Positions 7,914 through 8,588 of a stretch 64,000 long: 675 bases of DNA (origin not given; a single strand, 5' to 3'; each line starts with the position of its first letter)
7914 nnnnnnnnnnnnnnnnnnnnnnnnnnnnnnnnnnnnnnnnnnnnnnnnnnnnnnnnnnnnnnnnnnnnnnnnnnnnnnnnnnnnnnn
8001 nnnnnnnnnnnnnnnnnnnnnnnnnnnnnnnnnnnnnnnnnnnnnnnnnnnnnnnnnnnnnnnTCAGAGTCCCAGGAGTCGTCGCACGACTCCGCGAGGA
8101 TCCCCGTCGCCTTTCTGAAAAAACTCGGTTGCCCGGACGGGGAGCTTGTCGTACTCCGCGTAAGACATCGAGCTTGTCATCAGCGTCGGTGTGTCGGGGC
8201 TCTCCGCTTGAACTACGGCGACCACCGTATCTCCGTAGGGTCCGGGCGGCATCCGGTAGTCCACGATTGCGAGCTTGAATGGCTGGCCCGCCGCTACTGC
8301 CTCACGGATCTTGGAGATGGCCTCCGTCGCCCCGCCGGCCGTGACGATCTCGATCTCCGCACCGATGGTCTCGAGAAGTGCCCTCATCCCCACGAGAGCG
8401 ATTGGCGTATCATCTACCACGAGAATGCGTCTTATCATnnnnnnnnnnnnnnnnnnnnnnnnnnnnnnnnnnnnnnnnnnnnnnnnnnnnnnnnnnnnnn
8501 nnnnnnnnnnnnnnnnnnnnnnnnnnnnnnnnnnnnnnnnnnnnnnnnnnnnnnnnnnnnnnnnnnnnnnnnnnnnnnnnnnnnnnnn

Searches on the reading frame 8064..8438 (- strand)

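Call 3: search_protein_families(library=pfam, proteins=[window:8064-8438:-], max_evalue=1)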
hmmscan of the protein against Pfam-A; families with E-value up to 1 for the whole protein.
window:8064-8438:- (124 aa): 2 families
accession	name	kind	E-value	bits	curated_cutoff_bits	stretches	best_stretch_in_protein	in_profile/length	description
PF00072.30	Response_reg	-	4.3e-07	30.5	30.2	1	5-93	1-81/111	Response regulator receiver domain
PF12570.13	DUF3750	-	0.087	14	25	1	36-85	72-117/128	Protein of unknown function (DUF3750)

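Call 4: search_protein_families(library=ncbifam, proteins=[window:8064-8438:-], max_evalue=1)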
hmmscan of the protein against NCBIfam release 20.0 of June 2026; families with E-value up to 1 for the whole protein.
window:8064-8438:- (124 aa): 23 families
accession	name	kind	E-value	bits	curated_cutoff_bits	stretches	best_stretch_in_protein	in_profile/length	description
NF052445.1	RespRegMctR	equivalog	6.1e-07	29.1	300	1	4-96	3-89/205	two-component system response regulator MctR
NF052574.1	HisKinEspCMyxo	equivalog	9e-07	27.4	1200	1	3-82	666-737/785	serine histidine kinase EspC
NF041832.1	near_NosP_CTERM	subfamily_domain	2.1e-06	27.1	400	1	3-90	252-335/370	NahK/ErcS family hybrid sensor histidine kinase/response regulator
NF053512.1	nitric_RR_NosR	exception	3.9e-05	22.8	400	1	5-88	1-76/422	response regulator c-di-GMP phosphodiesterase, NosR family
NF009973.0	PRK13435.1-4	equivalog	0.00026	21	158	1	4-89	10-89/154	response regulator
NF041830.1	RR_TF_ErdR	exception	0.00035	20.4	390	1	4-106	3-98/213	response regulator transcription factor ErdR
NF052573.1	HisKinEspAMyxo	equivalog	0.00066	17.8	1400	1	4-85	634-707/755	serine histidine kinase EspA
NF000402.1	vanR-B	exception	0.00081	18.9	480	1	3-96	3-87/219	vancomycin resistance response regulator transcription factor VanR-B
NF008098.0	PRK10840.1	equivalog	0.0018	17.8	235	1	5-74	6-70/216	response regulator transcription factor RcsB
NF001965.0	PRK00742.1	subfamily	0.0027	16.9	293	1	4-94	5-88/357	chemotaxis-specific protein-glutamate methyltransferase CheB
NF010076.0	PRK13557.1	subfamily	0.0041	15.6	631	1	4-106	417-513/540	histidine kinase famiy protein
NF041831.1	NO_HK_NahK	exception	0.0049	14.9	1500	1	4-99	737-827/854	hybrid sensor histidine kinase/response regulator NahK/ErcS'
NF047785.1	respo_reg_MadR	equivalog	0.0077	15.6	300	1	4-87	2-82/209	MadR family response regulator transcription factor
NF008677.0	PRK11697.1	equivalog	0.0098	15.3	246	1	4-64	3-58/238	two-component system response regulator BtsR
NF041946.1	LuxO_transreg_Vib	equivalog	0.014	14.2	800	1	8-89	2-76/463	quorum-sensing sigma-54 dependent transcriptional regulator LuxO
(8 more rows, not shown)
